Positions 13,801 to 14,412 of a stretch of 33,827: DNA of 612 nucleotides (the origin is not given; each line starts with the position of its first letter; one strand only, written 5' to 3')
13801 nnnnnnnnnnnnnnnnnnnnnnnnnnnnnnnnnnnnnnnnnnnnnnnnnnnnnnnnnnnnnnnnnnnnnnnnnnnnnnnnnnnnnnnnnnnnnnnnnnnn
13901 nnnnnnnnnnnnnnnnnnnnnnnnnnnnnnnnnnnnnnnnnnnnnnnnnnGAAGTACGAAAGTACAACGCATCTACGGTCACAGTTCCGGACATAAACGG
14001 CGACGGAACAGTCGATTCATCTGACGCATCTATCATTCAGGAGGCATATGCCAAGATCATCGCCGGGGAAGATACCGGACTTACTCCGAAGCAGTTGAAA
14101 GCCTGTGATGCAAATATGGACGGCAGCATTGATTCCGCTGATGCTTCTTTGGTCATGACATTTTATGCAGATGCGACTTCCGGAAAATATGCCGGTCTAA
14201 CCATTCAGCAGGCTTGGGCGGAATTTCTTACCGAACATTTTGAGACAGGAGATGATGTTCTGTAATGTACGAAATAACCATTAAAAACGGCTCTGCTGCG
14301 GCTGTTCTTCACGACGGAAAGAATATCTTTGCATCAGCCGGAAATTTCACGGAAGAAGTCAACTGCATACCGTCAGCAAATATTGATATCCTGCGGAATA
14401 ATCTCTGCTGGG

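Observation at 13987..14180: Type-I dockerin module fused to the distal tail (baseplate hub) protein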

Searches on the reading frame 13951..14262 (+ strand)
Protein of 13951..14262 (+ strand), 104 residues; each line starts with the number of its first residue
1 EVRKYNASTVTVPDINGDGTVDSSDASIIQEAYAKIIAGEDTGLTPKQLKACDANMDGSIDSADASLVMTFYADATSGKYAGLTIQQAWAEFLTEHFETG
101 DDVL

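Call 30: search_solved_structures(query=window:13951-14262:+, max_evalue=1, show_alignments=5)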
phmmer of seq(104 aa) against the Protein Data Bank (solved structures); distinct sequences matched with E-value up to 1: 34.
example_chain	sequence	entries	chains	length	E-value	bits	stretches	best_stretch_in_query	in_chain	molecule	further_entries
8ajy_B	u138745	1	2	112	2.2e-07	34.3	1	12-76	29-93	Dockerin from ScaH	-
2y3n_B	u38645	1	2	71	0.00017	25.1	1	13-77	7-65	CELLULOSOMAL FAMILY-48 PROCESSIVE GLYCOSIDE HYDROLASE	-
2ccl_B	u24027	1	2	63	0.00042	23.8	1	10-70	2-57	ENDO-1,4-BETA-XYLANASE Y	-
1ohz_B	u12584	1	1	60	0.0013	22.2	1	13-70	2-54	ENDO-1,4-BETA-XYLANASE Y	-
8x39_A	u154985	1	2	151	0.0016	22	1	10-71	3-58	Serine protease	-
8x3a_A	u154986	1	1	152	0.0016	21.9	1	10-71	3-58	Serine protease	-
4fl4_A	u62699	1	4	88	0.0019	21.7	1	13-71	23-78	Glycoside hydrolase family 9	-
9gvb_B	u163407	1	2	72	0.01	19.4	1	13-40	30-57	Group 2 dockerin from R. flavefaciens FD-1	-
4cj0_A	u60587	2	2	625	0.016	18.7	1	9-70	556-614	ENDOGLUCANASE D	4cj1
1clc_A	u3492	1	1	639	0.017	18.7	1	9-70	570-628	ENDOGLUCANASE CELD; EC: 3.2.1.4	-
8of7_A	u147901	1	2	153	0.017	18.7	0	65-90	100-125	Rhs family protein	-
8jxg_D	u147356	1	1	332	0.018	18.6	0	47-94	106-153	rat RAP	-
4iu2_B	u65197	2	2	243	0.045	17.3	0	38-81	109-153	Cellulose-binding protein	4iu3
9qfa_A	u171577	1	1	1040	0.049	17.2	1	10-79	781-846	Ruminococcus bromii Amy12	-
2d8n_A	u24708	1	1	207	0.11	16.1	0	11-47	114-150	Recoverin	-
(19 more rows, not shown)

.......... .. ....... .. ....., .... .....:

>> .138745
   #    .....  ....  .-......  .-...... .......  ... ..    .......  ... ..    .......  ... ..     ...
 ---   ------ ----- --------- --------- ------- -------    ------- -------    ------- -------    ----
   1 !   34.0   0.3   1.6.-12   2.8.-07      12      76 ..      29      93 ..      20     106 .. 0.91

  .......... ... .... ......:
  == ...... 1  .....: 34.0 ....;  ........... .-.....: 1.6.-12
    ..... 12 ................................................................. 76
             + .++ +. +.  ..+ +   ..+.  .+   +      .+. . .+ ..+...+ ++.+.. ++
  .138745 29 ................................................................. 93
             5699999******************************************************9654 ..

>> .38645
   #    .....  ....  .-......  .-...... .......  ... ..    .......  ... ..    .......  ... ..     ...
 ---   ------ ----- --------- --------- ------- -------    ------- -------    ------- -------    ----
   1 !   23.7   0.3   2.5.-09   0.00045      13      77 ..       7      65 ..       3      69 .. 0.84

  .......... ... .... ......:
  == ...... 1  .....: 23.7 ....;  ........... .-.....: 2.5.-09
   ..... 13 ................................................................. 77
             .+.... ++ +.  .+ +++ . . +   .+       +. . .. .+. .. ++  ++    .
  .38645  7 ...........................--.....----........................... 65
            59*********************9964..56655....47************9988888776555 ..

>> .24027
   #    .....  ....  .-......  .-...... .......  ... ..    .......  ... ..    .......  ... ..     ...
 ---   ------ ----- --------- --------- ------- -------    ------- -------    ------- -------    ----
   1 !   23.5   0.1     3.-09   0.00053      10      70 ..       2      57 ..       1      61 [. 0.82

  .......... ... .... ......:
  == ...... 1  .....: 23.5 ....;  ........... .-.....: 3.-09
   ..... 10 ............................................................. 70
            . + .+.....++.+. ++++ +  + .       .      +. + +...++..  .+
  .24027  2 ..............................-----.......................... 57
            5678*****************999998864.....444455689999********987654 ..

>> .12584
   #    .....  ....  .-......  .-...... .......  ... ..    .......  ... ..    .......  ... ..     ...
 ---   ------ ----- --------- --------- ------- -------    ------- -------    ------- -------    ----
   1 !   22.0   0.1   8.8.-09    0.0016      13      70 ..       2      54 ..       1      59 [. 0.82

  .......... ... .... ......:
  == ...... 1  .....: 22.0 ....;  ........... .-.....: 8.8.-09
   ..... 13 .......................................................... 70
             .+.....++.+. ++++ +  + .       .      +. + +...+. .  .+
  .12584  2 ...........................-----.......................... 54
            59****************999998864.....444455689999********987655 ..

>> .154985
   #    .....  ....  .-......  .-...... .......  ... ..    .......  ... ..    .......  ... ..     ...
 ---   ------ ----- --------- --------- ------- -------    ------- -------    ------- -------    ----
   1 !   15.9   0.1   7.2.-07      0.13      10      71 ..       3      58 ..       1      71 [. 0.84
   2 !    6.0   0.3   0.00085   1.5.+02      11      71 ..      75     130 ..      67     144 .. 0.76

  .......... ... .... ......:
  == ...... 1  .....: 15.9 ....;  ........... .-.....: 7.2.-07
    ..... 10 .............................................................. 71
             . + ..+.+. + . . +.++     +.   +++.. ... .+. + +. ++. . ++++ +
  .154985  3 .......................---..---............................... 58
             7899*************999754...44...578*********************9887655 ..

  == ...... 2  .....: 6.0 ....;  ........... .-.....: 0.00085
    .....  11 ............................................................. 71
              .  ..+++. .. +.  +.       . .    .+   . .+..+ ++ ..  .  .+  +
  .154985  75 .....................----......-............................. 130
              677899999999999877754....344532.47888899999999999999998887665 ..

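Call 55: find_homologous_proteins(query=window:13975-14241:+, max_evalue=0.01)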
Query seq(89 aa) (89 aa): 1 proteins with E <= 0.01 among 4 candidates.
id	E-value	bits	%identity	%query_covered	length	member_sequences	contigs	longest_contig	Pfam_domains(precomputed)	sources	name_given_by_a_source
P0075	1.3e-11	62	49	79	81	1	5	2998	-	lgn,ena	-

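Call 65: search_protein_representatives(protein=window:13975-14244:+)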
Query: 90 residues. Proteins with E-value up to 0.001 (for the whole library): 2843; up to 1e-10: 152; up to 1e-30: 0. The best 150 are listed.
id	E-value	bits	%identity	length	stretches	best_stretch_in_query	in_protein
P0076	1.3e-28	114.8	35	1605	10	5-71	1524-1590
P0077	4.2e-28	113.1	38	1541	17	4-71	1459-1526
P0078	1.1e-27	111.8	39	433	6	5-60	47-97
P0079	2.2e-27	110.9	32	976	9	4-59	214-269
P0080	6.3e-27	109.4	36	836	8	5-63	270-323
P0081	4.7e-26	106.6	37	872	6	5-67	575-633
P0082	1.2e-23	98.9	38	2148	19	5-63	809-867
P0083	1.9e-23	98.3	44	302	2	4-72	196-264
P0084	4.0e-22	94.1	40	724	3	4-75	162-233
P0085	2.0e-21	91.8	38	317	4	5-64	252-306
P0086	2.2e-19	85.3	35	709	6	5-65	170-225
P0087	2.9e-19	84.9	35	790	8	4-65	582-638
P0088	5.0e-19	84.2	38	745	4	6-72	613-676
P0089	7.1e-19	83.7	33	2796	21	5-64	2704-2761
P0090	1.0e-18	83.2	36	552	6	5-65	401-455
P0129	1.1e-13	67.2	52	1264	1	2-72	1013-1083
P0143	7.7e-13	64.5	49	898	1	5-72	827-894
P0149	1.2e-12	63.9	48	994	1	4-86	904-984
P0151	1.9e-12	63.2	47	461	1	4-73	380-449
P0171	8.0e-12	61.2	50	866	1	1-70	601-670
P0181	1.7e-11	60.2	46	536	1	2-71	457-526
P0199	4.3e-11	58.9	48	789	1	4-85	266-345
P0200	4.3e-11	58.9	51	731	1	3-71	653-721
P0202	5.4e-11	58.6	49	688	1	4-71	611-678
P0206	6.5e-11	58.4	52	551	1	5-70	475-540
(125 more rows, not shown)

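Call 66: search_protein_families(library=pfam, proteins=[P0129, P0143, P0149, P0171, P0200, P0202, P0206, P0181, P0151, P0199], max_evalue=0.0001)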
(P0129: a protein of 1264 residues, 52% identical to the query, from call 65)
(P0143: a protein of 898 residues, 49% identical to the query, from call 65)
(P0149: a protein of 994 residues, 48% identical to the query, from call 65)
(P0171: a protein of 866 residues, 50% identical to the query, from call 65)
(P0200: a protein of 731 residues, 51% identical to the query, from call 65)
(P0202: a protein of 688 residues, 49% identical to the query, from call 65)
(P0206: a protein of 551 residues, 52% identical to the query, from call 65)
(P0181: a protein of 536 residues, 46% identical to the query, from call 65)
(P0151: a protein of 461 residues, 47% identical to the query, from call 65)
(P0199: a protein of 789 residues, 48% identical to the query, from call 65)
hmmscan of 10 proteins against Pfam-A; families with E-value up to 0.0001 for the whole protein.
P0129 (1264 aa): 4 families
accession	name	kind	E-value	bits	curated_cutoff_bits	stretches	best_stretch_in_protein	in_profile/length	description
PF13306.12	LRR_5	-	3.6e-172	563.9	27.7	7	269-397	1-126/127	BspA type Leucine rich repeat region (6 copies)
PF13855.12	LRR_8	-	4.9e-23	81.1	27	0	730-767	13-51/61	Leucine rich repeat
PF00404.24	Dockerin_1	-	3e-09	37.4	22.9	1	1015-1071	1-52/57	Dockerin type I domain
PF23952.1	LRR_EndoS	-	2.8e-08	34.4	27.9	0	197-263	45-112/116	Endo-beta-N-acetylglucosaminidase EndoS LRR domain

P0143 (898 aa): 3 families
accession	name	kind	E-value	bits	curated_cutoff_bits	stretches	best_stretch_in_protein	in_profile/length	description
PF13306.12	LRR_5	-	1e-76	255.4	27.7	4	98-216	4-119/127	BspA type Leucine rich repeat region (6 copies)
PF00404.24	Dockerin_1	-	3.3e-10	40.4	22.9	1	826-881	1-51/57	Dockerin type I domain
PF13855.12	LRR_8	-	5.9e-08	32.8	27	0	141-182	14-56/61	Leucine rich repeat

P0149 (994 aa): 2 families
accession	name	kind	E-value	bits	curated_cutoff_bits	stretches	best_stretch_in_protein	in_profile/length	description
PF10145.14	PhageMin_Tail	-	3e-47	161.5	33.2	1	91-290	2-200/201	Phage-related minor tail protein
PF00404.24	Dockerin_1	-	7e-10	39.4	22.9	1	906-961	3-53/57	Dockerin type I domain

P0171 (866 aa): 3 families
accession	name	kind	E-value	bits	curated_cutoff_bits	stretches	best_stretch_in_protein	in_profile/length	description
PF13306.12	LRR_5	-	2.7e-68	228.1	27.7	3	177-298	2-121/127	BspA type Leucine rich repeat region (6 copies)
PF13855.12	LRR_8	-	1e-11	44.9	27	0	224-263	16-56/61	Leucine rich repeat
PF00404.24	Dockerin_1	-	1.8e-09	38.1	22.9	1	604-660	1-52/57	Dockerin type I domain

P0200 (731 aa): 3 families
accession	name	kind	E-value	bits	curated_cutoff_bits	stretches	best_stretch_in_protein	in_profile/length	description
PF08305.17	NPCBM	-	1.9e-12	47.8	23.9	0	351-453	19-119/137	NPCBM/NEW2 domain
PF00404.24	Dockerin_1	-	1.8e-09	38.1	22.9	1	654-708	1-50/57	Dockerin type I domain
PF18283.7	CBM77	-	1.2e-07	32.5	25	0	357-405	24-67/108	Carbohydrate binding module 77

P0202 (688 aa): 3 families
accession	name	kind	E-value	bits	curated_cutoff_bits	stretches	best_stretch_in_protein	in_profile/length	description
PF13306.12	LRR_5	-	1.4e-101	335.7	27.7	5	214-327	11-123/127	BspA type Leucine rich repeat region (6 copies)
PF13855.12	LRR_8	-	3.1e-12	46.5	27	0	224-266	12-55/61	Leucine rich repeat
PF00404.24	Dockerin_1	-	8.8e-11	42.3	22.9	1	611-667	1-52/57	Dockerin type I domain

P0206 (551 aa): 1 family
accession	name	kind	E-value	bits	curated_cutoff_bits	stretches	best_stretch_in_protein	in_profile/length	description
PF00404.24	Dockerin_1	-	8.7e-12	45.5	22.9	1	474-530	1-52/57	Dockerin type I domain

P0181 (536 aa): 5 families
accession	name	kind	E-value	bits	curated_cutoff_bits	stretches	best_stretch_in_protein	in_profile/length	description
PF25390.1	WD40_RLD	-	1.5e-87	294.7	150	2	34-326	30-326/363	RCC1-like domain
PF00415.24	RCC1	-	1.8e-63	211.3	21.7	6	363-405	2-46/50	Regulator of chromosome condensation (RCC1) repeat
PF13540.12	RCC1_2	-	9.7e-39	130.7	22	3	259-281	8-30/30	Regulator of chromosome condensation (RCC1) repeat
PF00404.24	Dockerin_1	-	5.2e-11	43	22.9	1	459-515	1-52/57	Dockerin type I domain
PF25384.1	Alsin_RLD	-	3.4e-10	40.2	100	0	146-179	287-320/405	Alsin RCC1-like domain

P0151 (461 aa): 2 families
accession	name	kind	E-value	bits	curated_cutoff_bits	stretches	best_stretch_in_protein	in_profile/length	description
PF00404.24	Dockerin_1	-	2.9e-12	47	22.9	1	380-436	1-52/57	Dockerin type I domain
PF01841.26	Transglut_core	-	1.1e-09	39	23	1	147-232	12-107/108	Transglutaminase-like superfamily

P0199 (789 aa): 3 families
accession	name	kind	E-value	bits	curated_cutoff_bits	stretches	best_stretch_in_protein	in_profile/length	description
PF13306.12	LRR_5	-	7.8e-24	84.4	27.7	2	671-769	19-111/127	BspA type Leucine rich repeat region (6 copies)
PF13855.12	LRR_8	-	1e-09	38.4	27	0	598-641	11-54/61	Leucine rich repeat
PF00404.24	Dockerin_1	-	2.2e-07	31.4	22.9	1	269-325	4-55/57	Dockerin type I domain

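Call 89: search_solved_structures(query=A5, max_evalue=1, show_alignments=2)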
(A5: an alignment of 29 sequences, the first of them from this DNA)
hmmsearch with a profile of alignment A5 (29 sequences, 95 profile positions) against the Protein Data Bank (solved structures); distinct sequences matched with E-value up to 1: 62 (the best 60 are shown).
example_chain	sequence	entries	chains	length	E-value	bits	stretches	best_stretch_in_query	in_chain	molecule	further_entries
8ajy_B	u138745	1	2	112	1.2e-13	54.4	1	3-68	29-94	Dockerin from ScaH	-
8x39_A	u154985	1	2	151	4e-12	49.5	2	1-62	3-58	Serine protease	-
8x3a_A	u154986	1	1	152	4.1e-12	49.4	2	1-62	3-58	Serine protease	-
2ccl_B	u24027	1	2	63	3.7e-08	36.8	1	1-63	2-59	ENDO-1,4-BETA-XYLANASE Y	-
1ohz_B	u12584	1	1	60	1.5e-07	34.9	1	4-63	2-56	ENDO-1,4-BETA-XYLANASE Y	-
4fl4_A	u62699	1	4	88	4.4e-07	33.3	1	3-64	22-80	Glycoside hydrolase family 9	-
4iu2_B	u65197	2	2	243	4.4e-07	33.3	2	50-78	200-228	Cellulose-binding protein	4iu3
4wkz_A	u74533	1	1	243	4.5e-07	33.3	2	50-78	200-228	Putative cellulose-binding protein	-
5m2o_B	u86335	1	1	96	1.8e-06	31.4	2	5-62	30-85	Group I Dockerin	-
4cj0_A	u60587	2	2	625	3.1e-06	30.6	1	2-64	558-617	ENDOGLUCANASE D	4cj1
1clc_A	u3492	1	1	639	3.2e-06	30.5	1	2-64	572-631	ENDOGLUCANASE CELD; EC: 3.2.1.4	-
2y3n_B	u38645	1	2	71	6.5e-06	29.6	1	5-69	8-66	CELLULOSOMAL FAMILY-48 PROCESSIVE GLYCOSIDE HYDROLASE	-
9qf9_A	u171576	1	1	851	8.6e-06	29.2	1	2-73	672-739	Ruminococcus bromii Amy16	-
4uyq_B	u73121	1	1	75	1.4e-05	28.5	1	3-62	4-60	Cellulosomal scaffoldin adaptor protein B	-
9gvb_B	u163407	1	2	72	4.9e-05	26.8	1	3-35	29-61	Group 2 dockerin from R. flavefaciens FD-1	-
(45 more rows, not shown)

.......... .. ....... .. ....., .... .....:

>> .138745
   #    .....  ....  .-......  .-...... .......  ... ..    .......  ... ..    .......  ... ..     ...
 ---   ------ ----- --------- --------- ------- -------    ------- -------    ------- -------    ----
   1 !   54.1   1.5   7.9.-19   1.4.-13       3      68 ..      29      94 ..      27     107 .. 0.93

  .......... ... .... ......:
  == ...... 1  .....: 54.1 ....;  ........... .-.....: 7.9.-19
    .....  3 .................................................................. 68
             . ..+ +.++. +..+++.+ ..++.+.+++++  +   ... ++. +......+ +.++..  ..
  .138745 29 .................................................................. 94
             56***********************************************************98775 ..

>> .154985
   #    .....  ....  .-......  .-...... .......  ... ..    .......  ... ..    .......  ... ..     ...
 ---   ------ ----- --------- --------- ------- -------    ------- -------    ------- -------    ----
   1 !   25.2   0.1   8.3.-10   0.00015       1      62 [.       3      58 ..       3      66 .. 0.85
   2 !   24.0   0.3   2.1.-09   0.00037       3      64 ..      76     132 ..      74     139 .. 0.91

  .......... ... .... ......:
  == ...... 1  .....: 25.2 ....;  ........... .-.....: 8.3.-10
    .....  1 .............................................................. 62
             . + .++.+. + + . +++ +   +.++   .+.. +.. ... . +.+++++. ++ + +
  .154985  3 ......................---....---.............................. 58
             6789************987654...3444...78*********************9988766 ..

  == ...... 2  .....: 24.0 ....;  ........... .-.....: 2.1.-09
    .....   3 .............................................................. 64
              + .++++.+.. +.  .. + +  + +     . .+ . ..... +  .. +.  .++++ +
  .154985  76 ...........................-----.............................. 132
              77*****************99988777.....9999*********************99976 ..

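Call 98: find_related_loci(query=P0149, collection=viral_contigs, flank=6000)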
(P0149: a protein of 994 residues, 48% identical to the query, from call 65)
Query P0149 (994 aa) in viral_contigs; peptide patterns used: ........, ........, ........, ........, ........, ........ (x = any residue, [..] = any of these).
65 stretches matched a pattern; 41 encode a relative of the query (tblastn E <= 1e-3); 41 distinct loci.
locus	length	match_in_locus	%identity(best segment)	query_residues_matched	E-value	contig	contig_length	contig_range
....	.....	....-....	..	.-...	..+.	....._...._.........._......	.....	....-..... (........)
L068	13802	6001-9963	41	30-907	2e-137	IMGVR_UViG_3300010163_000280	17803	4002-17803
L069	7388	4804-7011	34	1-929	6e-107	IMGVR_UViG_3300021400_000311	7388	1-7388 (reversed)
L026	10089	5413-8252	32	305-994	1e-76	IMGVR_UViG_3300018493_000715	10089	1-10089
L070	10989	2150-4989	32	305-994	1e-76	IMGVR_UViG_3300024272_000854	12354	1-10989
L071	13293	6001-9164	30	301-994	4e-73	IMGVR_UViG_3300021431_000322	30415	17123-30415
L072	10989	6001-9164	29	323-984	5e-73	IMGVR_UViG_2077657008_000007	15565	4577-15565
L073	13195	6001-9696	28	1-928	6e-73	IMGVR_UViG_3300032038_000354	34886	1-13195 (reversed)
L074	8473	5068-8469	28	1-928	2e-72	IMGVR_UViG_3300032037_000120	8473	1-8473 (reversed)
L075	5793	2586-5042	27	1-909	1e-64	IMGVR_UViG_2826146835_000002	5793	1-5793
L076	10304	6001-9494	28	1-989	1e-60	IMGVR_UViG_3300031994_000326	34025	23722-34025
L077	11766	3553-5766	32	1-945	1e-41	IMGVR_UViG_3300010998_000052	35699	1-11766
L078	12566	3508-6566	29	1-984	8e-41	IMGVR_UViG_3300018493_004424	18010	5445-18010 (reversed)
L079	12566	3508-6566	29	1-984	8e-41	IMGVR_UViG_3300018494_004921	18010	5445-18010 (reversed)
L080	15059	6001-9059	29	1-984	9e-41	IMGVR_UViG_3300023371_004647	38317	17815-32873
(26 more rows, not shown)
